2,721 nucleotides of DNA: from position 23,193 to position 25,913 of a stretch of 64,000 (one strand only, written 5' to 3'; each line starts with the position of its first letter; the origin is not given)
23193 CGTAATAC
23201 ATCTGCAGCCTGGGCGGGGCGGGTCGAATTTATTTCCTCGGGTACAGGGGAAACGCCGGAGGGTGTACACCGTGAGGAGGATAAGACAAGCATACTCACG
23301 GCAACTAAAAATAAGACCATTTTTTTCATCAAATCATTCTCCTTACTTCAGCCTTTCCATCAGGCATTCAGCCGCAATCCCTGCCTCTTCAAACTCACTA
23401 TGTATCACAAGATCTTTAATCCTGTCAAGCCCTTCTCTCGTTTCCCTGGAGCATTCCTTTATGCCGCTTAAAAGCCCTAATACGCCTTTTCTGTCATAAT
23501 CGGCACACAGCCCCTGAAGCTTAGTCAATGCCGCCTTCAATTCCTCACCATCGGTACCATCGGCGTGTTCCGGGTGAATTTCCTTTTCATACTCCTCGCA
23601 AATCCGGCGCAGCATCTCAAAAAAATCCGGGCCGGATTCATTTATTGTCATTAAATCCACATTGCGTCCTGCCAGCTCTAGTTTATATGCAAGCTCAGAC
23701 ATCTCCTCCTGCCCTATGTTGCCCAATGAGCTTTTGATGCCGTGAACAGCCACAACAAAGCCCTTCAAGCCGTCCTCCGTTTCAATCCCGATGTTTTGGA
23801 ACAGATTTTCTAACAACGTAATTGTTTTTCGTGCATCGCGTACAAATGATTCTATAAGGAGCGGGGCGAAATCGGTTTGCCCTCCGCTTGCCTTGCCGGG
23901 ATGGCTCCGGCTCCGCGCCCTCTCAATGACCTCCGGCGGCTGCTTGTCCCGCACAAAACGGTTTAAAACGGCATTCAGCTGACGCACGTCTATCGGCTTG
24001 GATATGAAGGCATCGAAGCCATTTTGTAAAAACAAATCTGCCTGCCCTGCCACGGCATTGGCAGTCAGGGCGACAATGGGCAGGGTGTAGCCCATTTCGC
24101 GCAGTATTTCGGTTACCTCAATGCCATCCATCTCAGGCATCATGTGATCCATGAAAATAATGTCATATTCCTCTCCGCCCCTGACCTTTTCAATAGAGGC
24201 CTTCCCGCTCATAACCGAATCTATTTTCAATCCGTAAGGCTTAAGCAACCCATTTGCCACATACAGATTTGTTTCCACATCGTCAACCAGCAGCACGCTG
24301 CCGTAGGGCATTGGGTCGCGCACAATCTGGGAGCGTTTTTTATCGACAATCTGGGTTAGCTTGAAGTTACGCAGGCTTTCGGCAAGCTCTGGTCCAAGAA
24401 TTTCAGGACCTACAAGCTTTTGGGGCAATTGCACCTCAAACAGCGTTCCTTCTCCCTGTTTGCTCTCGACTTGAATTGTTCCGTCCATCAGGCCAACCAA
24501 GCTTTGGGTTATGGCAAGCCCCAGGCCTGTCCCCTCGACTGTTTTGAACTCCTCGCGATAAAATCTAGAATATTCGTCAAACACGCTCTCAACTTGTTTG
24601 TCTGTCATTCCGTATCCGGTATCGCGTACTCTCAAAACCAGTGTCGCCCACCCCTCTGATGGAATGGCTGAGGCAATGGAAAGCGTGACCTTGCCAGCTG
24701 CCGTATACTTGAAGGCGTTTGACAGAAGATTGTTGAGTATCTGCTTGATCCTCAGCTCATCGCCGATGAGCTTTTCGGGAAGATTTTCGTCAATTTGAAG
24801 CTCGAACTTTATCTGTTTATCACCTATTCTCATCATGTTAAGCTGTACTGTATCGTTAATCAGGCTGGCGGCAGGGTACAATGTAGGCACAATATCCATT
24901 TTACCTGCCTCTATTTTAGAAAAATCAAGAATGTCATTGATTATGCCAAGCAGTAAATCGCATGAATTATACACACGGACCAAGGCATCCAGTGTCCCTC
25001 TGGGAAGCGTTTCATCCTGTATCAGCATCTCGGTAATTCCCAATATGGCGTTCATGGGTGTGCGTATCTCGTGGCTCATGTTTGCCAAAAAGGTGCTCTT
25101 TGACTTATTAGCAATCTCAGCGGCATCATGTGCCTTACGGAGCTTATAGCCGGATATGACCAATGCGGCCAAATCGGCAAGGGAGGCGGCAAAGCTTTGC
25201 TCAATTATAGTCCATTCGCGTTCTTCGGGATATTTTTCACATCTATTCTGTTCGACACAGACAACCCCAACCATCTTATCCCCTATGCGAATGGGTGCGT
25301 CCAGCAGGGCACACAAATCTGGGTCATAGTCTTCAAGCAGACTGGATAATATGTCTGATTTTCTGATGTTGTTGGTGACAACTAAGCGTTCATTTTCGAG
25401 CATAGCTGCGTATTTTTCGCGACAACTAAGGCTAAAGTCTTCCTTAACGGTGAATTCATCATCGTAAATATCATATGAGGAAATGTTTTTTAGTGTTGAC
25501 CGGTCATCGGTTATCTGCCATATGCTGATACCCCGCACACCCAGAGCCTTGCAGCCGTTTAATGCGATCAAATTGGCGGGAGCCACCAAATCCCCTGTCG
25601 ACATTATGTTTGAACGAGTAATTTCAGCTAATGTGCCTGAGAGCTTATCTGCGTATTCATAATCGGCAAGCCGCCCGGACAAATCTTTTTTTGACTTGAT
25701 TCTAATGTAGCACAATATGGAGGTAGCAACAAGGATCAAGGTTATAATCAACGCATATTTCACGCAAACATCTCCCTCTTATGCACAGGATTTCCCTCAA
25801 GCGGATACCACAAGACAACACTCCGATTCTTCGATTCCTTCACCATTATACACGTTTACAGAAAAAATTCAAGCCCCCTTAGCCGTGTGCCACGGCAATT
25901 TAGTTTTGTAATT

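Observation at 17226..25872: Effector-less multi-component phosphorelay: two hybrid kinases, a binding lipoprotein, a REC-REC protein and a REC-only protein in one operon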

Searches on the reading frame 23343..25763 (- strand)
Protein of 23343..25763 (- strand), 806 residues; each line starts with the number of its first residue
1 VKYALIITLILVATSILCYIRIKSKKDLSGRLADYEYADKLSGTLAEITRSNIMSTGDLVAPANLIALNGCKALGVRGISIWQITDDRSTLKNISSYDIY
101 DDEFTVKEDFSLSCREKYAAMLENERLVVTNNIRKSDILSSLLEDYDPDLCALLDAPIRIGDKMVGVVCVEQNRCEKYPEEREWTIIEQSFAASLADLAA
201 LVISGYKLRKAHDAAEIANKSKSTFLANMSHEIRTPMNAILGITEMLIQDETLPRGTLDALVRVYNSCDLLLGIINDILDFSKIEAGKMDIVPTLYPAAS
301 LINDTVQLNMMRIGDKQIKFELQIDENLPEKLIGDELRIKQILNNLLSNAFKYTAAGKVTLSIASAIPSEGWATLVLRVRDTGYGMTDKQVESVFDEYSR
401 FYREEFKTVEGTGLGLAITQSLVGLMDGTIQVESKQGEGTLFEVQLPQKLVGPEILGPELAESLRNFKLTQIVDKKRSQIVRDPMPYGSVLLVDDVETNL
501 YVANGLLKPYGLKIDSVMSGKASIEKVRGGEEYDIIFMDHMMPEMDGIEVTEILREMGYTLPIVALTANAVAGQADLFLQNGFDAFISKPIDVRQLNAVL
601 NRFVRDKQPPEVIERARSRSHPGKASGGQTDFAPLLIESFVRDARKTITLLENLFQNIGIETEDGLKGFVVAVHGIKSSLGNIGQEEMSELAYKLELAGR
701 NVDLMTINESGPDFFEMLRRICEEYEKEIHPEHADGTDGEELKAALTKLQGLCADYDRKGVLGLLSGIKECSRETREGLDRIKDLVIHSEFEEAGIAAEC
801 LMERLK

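Call 4: search_protein_families(library=pfam, proteins=[window:23343-25763:-], max_evalue=0.01)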
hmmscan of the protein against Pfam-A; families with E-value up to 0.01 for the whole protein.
window:23343-25763:- (806 aa): 7 families
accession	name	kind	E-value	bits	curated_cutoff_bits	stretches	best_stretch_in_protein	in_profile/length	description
PF02518.31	HATPase_c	-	7.2e-25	88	26.4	1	334-449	1-110/111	Histidine kinase-, DNA gyrase B-, and HSP90-like ATPase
PF00072.30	Response_reg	-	1e-21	77.6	30.2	1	490-600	1-110/111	Response regulator receiver domain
PF00512.31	HisKA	-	7.9e-19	67.9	26.9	1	221-287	1-66/66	His Kinase A (phospho-acceptor) domain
PF01590.32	GAF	-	3.1e-07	31.4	22.4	1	71-203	14-133/133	GAF domain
PF01627.28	Hpt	-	2.5e-05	24.8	24.6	1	636-698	2-58/84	Hpt domain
PF13185.12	GAF_2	-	3.8e-05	24.4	28.6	1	71-203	15-135/136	GAF domain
PF13492.12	GAF_3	-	0.00033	21.5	27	1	71-203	14-127/129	GAF domain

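Call 6: search_protein_families(library=ncbifam, proteins=[window:23343-25763:-], max_evalue=0.001)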
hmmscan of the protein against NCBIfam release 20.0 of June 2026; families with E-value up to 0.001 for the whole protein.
window:23343-25763:- (806 aa): 140 families (the best 25 are shown)
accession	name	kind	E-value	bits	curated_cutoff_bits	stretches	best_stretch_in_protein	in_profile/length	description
TIGR02956.1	TMAO_torS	equivalog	2.8e-92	310.4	676.5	1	209-609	451-825/967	TMAO reductase system sensor histidine kinase/response regulator TorS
NF008318.0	PRK11107.1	equivalog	5.3e-90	302.8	890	2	208-472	279-542/920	two-component sensor histidine kinase BarA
NF041947.1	LuxQ_Vibrio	equivalog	5.8e-84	282.5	1200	1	196-604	446-839/843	quorum-sensing autoinducer 2 sensor kinase/phosphatase LuxQ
NF008302.0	PRK11091.1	equivalog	6e-82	276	838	1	209-695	270-739/779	aerobic respiration two-component sensor histidine kinase ArcB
NF011874.0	PRK15347.1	equivalog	1.7e-78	264.7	852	2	207-449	383-615/921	two component system sensor kinase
NF008099.0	PRK10841.1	equivalog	8.6e-77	258.8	920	2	195-447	443-689/949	two-component system sensor histidine kinase RcsC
NF038297.2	hybrid_HK_HrmK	equivalog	4.5e-67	227.1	725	1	207-603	220-607/607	hybrid histidine kinase/response regulator HrmK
NF045901.1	HisKinLetSLeg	equivalog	1.3e-58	198.8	1650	2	215-447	286-517/906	two-component system sensor histidine kinase LetS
NF008543.0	PRK11466.1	equivalog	5.5e-56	190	982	1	192-698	417-884/914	TMAO reductase system sensor histidine kinase/response regulator TorS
NF046044.1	PnpS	equivalog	5.5e-48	163.9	400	1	219-447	167-390/390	two-component system histidine kinase PnpS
NF007420.1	PRK09959.1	equivalog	5.9e-47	159.9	1995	1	215-601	705-1071/1197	acid-sensing system histidine kinase EvgS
NF041832.1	near_NosP_CTERM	subfamily_domain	4.8e-45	154.2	400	1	216-602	1-368/370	NahK/ErcS family hybrid sensor histidine kinase/response regulator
NF047465.1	hybrid_HK_LvrA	exception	1.8e-43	148.7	1200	1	219-616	199-596/819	hybrid histidine kinase/response regulator LvrA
NF047874.1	MASE3_PAS_HK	subfamily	3.8e-39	135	560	1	213-452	389-629/655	MASE3 domain-containing sensor histidine kinase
NF033092.0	HK_WalK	equivalog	7.2e-36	123.9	725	1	218-447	368-593/594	cell wall metabolism sensor histidine kinase WalK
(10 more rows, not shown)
